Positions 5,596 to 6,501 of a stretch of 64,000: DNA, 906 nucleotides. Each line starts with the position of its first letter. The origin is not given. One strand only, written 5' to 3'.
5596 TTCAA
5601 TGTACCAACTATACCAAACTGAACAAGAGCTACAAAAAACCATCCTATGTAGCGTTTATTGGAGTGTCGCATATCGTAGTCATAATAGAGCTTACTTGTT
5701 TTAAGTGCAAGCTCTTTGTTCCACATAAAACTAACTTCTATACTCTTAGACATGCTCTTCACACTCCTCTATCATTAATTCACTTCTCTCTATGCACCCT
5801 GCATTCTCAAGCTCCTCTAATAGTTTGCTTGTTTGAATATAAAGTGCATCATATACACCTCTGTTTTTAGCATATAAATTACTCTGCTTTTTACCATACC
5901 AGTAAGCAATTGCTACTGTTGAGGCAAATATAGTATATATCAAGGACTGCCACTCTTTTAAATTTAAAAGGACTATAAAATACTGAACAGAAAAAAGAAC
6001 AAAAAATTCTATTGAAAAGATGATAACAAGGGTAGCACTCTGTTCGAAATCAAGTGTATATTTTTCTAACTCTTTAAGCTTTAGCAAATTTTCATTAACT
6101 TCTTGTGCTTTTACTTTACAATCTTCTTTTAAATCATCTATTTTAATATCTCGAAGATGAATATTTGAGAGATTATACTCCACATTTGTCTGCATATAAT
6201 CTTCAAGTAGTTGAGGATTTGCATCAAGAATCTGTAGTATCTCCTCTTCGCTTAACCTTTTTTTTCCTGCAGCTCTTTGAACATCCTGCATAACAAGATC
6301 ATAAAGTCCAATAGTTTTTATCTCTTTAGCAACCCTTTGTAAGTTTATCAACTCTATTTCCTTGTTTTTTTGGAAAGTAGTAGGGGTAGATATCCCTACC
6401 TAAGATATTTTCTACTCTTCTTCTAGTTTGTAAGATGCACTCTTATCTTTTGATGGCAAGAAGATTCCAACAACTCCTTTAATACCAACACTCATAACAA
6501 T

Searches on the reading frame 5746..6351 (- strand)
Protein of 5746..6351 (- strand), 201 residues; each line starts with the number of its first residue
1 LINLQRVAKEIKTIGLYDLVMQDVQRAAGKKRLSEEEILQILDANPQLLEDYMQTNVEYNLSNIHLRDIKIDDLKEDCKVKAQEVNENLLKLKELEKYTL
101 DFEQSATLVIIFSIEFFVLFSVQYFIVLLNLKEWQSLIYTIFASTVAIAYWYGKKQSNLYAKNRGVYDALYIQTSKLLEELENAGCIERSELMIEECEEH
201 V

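Call 3: search_protein_families(library=pfam, proteins=[window:5746-6351:-], max_evalue=0.01)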
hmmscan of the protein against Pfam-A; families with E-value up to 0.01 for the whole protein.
window:5746-6351:- (201 aa): 0 families

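Call 4: search_protein_families(library=ncbifam, proteins=[window:5746-6351:-], max_evalue=0.01)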
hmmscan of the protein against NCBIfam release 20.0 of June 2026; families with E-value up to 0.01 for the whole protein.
window:5746-6351:- (201 aa): 0 families

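Call 62: find_homologous_proteins(query=window:5746-6351:-, max_evalue=0.001)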
Query window:5746-6351:- (201 aa): 1300 proteins with E <= 0.001 among 1610 candidates; the best 120 are listed.
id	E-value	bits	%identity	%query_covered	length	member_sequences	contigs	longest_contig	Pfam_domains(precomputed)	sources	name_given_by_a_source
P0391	5.7e-122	422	100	100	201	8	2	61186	-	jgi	-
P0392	7.1e-103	360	84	100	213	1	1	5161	-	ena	-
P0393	3.5e-102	358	84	100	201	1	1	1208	-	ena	-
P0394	5.6e-102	357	83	100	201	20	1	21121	-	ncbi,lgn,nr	ncbi:MAG: hypothetical protein FAF04_03515 [Epsilonproteobacteria bacterium]|nr:hypothetical protein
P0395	7.3e-102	357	84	100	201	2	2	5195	-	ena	-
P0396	1.4e-101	356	82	100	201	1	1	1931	-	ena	-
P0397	1.6e-101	356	82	100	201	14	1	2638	-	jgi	-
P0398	2.2e-101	355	83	100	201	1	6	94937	-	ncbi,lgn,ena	-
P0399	4.3e-101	354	81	100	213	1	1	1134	-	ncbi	-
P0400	1.4e-100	353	83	100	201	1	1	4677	-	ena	-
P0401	1.5e-100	353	80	100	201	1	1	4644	-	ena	-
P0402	4.0e-100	351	83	100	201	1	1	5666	-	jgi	-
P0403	8.2e-99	347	81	100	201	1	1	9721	-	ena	-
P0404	1.3e-98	346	80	100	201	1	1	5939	-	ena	-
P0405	1.4e-98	346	81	100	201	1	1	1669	-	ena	-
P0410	5.4e-97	341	79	100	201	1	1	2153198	-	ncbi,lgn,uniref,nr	ncbi:hypothetical protein [Sulfurimonas autotrophica]|uniref:Uncharacterized protein n=1 Tax=Sulfuri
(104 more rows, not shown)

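Call 72: find_encoding_contigs(protein=P0410, flank=7000, max_places=2)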
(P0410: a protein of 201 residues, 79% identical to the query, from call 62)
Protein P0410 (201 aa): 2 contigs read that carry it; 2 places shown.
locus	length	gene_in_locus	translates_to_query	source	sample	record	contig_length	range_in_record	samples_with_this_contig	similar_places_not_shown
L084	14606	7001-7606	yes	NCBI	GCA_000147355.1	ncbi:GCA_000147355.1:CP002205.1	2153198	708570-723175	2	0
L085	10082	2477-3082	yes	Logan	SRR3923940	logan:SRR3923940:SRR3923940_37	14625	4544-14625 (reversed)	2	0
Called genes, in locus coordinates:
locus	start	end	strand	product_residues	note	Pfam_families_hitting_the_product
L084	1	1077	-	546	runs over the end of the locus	PF13672:PP2C_2, PF00481:PP2C, PF07228:SpoIIE (weak), PF17667:Pkinase_fungal (faint), PF07714:PK_Tyr_Ser-Thr, PF00069:Pkinase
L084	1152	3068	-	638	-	PF03460:NIR_SIR_ferr, PF01077:NIR_SIR, PF03460:NIR_SIR_ferr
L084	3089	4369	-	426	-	PF07690:MFS_1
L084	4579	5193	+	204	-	-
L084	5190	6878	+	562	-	PF00115:COX1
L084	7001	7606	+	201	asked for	-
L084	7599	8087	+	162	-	-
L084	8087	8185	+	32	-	-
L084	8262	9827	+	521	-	PF12838:Fer4_7 (faint), PF12837:Fer4_6 (faint), PF13187:Fer4_9 (faint), PF13247:Fer4_11, PF04976:DmsC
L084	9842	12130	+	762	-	PF04879:Molybdop_Fe4S4, PF00384:Molybdopterin, PF01568:Molydop_binding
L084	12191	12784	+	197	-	PF00990:GGDEF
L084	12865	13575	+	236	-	PF00696:AA_kinase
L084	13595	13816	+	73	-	PF01192:RNA_pol_Rpb6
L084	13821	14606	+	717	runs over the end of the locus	PF13328:HD_4, PF01966:HD, PF04607:RelA_SpoT, PF02824:TGS, PF28438:RelA_RIS (weak)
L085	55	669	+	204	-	-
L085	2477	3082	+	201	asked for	-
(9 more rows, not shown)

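Call 73: find_encoding_contigs(protein=P0391, flank=3000, max_places=2)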
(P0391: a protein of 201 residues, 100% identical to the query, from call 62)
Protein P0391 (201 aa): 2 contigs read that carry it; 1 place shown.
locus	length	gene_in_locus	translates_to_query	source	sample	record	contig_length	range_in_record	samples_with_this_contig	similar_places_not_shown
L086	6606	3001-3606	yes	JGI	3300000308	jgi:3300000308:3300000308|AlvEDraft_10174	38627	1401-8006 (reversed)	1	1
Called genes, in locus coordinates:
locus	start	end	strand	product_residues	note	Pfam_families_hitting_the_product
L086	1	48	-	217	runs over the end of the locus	PF00034:Cytochrom_C (weak)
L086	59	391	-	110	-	-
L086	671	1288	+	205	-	-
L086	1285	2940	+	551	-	PF00115:COX1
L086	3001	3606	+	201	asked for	-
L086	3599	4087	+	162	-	-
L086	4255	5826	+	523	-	PF12838:Fer4_7 (faint), PF12837:Fer4_6 (faint), PF13187:Fer4_9 (faint), PF13237:Fer4_10 (faint), PF13247:Fer4_11, PF04976:DmsC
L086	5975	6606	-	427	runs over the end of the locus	-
